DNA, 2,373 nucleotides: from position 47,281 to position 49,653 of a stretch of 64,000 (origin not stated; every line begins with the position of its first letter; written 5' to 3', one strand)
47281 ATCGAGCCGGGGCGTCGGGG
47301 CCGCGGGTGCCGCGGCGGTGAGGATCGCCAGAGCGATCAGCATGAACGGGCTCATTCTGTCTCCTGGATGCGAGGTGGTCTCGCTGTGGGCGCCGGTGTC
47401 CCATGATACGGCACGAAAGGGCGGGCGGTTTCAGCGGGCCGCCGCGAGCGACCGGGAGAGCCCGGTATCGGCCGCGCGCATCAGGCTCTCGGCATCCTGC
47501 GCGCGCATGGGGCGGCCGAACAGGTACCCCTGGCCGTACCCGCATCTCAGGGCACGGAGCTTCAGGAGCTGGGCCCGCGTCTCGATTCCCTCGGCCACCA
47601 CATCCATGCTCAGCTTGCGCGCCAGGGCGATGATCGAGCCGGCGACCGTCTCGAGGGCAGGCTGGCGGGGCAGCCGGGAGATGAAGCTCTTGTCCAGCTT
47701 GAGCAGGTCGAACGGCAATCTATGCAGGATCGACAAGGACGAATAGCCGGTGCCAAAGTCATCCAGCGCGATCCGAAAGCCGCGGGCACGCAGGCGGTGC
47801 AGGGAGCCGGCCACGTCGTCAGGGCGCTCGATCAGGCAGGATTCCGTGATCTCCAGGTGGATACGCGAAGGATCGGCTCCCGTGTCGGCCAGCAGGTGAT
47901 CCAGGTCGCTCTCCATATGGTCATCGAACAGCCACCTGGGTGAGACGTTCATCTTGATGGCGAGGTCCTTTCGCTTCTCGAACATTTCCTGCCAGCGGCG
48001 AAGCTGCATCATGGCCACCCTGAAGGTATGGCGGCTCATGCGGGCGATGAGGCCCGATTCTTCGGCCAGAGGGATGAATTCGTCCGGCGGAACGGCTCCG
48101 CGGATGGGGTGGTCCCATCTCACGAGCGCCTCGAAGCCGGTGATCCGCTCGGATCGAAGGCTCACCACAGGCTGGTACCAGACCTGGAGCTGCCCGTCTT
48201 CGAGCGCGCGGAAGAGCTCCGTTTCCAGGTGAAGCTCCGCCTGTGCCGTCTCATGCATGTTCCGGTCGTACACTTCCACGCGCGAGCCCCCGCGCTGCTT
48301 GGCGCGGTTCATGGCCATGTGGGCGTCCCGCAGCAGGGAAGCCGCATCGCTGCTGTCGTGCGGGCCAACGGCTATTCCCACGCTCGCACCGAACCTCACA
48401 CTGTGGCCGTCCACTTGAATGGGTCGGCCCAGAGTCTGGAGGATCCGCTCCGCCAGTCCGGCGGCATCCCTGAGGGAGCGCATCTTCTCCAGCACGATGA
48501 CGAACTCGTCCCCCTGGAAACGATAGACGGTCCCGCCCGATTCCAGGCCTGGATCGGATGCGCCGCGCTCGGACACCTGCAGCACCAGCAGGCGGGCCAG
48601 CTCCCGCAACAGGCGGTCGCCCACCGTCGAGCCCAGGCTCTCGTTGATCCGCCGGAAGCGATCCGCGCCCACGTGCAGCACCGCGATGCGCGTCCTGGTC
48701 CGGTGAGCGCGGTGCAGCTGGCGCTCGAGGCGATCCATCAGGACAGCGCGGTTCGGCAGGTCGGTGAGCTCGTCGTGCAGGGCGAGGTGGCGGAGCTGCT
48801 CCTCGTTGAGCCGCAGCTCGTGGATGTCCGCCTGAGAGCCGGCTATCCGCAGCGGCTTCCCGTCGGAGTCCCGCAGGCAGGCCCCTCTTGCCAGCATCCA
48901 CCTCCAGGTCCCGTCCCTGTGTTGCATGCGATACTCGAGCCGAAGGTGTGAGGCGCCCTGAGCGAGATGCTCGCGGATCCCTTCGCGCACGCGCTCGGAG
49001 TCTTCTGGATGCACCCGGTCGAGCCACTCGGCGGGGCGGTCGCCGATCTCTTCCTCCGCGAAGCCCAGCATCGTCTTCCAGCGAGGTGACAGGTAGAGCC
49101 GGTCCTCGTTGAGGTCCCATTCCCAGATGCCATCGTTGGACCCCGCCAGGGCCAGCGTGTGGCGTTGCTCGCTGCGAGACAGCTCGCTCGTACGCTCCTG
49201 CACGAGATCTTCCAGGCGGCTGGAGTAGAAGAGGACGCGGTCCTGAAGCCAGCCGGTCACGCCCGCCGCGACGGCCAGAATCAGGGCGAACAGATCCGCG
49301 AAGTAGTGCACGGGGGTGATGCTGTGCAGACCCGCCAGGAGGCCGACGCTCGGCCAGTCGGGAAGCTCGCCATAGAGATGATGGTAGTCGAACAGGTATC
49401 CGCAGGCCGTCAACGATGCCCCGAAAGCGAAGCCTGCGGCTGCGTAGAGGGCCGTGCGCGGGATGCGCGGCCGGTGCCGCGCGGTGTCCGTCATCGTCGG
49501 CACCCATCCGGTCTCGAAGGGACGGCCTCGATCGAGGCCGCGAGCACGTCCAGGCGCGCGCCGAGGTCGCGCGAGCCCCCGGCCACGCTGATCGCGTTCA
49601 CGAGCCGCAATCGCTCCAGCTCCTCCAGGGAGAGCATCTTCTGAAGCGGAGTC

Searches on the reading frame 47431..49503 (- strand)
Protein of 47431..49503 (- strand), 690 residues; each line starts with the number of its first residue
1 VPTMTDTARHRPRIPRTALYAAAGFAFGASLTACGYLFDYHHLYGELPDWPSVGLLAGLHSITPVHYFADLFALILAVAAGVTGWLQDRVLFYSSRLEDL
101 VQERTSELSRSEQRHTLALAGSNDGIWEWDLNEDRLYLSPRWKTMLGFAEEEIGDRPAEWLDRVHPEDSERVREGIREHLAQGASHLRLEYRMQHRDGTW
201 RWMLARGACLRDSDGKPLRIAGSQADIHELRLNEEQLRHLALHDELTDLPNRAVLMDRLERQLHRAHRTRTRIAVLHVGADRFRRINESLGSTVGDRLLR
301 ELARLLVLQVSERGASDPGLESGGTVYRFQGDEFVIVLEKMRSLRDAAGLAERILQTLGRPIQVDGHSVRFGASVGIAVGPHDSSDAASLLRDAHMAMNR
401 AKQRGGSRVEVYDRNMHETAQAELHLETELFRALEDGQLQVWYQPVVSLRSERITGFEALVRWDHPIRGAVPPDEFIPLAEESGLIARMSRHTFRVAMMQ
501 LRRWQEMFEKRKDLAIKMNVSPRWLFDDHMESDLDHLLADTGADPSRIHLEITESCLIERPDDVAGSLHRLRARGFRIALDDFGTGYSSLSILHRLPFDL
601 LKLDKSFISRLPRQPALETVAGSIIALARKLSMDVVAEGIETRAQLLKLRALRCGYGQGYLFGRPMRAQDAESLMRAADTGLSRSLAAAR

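Call 76: search_protein_families(library=pfam, proteins=[window:47431-49503:-], max_evalue=0.0001)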
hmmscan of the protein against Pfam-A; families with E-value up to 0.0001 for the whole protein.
window:47431-49503:- (690 aa): 6 families
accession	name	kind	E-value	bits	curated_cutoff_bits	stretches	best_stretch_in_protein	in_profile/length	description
PF00563.25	EAL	-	2.4e-72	243.5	31.3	1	429-665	3-236/236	EAL domain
PF00990.26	GGDEF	-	5.4e-36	124.2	23.8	1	241-407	1-160/161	Diguanylate cyclase, GGDEF domain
PF08447.18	PAS_3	-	1.1e-25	90.2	25.6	1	136-222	2-87/89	PAS fold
PF00989.32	PAS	-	1.7e-08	34.9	22.6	1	119-224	7-110/113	PAS fold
PF08448.16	PAS_4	-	4.4e-07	30.5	23.1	1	121-231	3-109/110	PAS fold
PF13426.13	PAS_9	-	4.1e-06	27.5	27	1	124-229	2-103/103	PAS domain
